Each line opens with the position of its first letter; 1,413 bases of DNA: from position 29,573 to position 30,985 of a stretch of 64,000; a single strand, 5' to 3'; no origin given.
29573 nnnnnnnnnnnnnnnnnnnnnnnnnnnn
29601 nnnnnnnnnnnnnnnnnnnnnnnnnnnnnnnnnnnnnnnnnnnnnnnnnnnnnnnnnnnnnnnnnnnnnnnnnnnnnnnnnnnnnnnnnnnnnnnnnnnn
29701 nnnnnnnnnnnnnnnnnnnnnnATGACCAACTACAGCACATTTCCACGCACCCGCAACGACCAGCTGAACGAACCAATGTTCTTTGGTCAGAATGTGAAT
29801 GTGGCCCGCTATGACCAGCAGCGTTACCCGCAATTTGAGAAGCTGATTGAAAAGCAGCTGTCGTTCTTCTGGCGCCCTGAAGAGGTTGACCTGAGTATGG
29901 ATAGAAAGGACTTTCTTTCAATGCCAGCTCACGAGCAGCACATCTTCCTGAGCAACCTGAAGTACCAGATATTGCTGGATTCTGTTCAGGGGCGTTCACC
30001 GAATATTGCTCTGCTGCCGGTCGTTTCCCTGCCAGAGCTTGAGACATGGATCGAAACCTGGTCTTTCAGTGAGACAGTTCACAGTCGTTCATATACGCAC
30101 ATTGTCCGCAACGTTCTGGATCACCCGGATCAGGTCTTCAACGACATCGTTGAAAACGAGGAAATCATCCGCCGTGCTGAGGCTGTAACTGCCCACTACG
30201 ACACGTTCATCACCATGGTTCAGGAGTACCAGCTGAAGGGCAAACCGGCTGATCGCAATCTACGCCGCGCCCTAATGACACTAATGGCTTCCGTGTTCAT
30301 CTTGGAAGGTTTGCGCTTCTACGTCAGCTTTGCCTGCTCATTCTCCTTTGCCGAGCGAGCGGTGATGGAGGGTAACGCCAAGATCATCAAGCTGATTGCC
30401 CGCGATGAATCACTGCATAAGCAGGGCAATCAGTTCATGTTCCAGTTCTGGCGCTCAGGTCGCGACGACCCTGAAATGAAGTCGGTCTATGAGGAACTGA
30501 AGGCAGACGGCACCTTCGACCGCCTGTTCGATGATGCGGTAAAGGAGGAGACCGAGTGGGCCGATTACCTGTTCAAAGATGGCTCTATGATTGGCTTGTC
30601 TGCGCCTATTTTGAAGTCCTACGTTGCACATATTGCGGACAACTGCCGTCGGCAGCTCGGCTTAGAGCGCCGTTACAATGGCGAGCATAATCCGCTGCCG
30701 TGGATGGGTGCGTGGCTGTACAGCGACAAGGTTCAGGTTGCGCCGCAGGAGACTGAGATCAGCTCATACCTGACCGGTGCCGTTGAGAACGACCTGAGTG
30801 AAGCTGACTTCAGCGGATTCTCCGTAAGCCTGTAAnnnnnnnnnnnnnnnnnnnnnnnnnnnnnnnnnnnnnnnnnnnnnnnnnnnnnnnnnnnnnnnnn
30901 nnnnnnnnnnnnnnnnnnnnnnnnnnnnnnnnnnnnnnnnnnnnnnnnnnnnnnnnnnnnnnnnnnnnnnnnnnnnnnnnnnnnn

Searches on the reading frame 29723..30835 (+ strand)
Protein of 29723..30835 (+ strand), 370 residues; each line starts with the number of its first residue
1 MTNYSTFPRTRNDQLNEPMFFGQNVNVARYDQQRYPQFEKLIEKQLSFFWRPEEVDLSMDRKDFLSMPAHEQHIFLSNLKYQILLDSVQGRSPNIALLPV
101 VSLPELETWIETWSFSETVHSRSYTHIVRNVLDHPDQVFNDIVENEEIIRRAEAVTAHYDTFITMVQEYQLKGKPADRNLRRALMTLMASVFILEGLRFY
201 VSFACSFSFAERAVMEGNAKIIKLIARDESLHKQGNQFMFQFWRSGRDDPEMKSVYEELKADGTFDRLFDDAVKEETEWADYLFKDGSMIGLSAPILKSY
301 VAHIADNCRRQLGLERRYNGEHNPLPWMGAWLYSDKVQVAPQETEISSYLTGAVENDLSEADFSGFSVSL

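Call 28: search_protein_families(library=phrogs, proteins=[window:29723-30835:+], max_evalue=0.001)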
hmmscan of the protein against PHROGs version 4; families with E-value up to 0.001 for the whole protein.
window:29723-30835:+ (370 aa): 5 families
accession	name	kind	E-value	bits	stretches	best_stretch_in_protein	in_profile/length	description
phrog_86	-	DNA, RNA and nucleotide metabolism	1.8e-140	470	1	1-367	41-402/504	ribonucleoside diphosphate reductase small subunit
phrog_10582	-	DNA, RNA and nucleotide metabolism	2.5e-68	231.1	1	5-170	4-169/255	ribonucleotide reductase class Ia beta subunit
phrog_8368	-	DNA, RNA and nucleotide metabolism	9.6e-41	140.4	1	215-364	1-150/156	aerobic NDP reductase small subunit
phrog_24856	-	DNA, RNA and nucleotide metabolism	4e-11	44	1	39-225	18-194/195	ribonucleotide reductase class Ia beta subunit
phrog_9465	-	DNA, RNA and nucleotide metabolism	5.6e-05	24.5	1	186-231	36-80/81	ribonucleoside diphosphate reductase small subunit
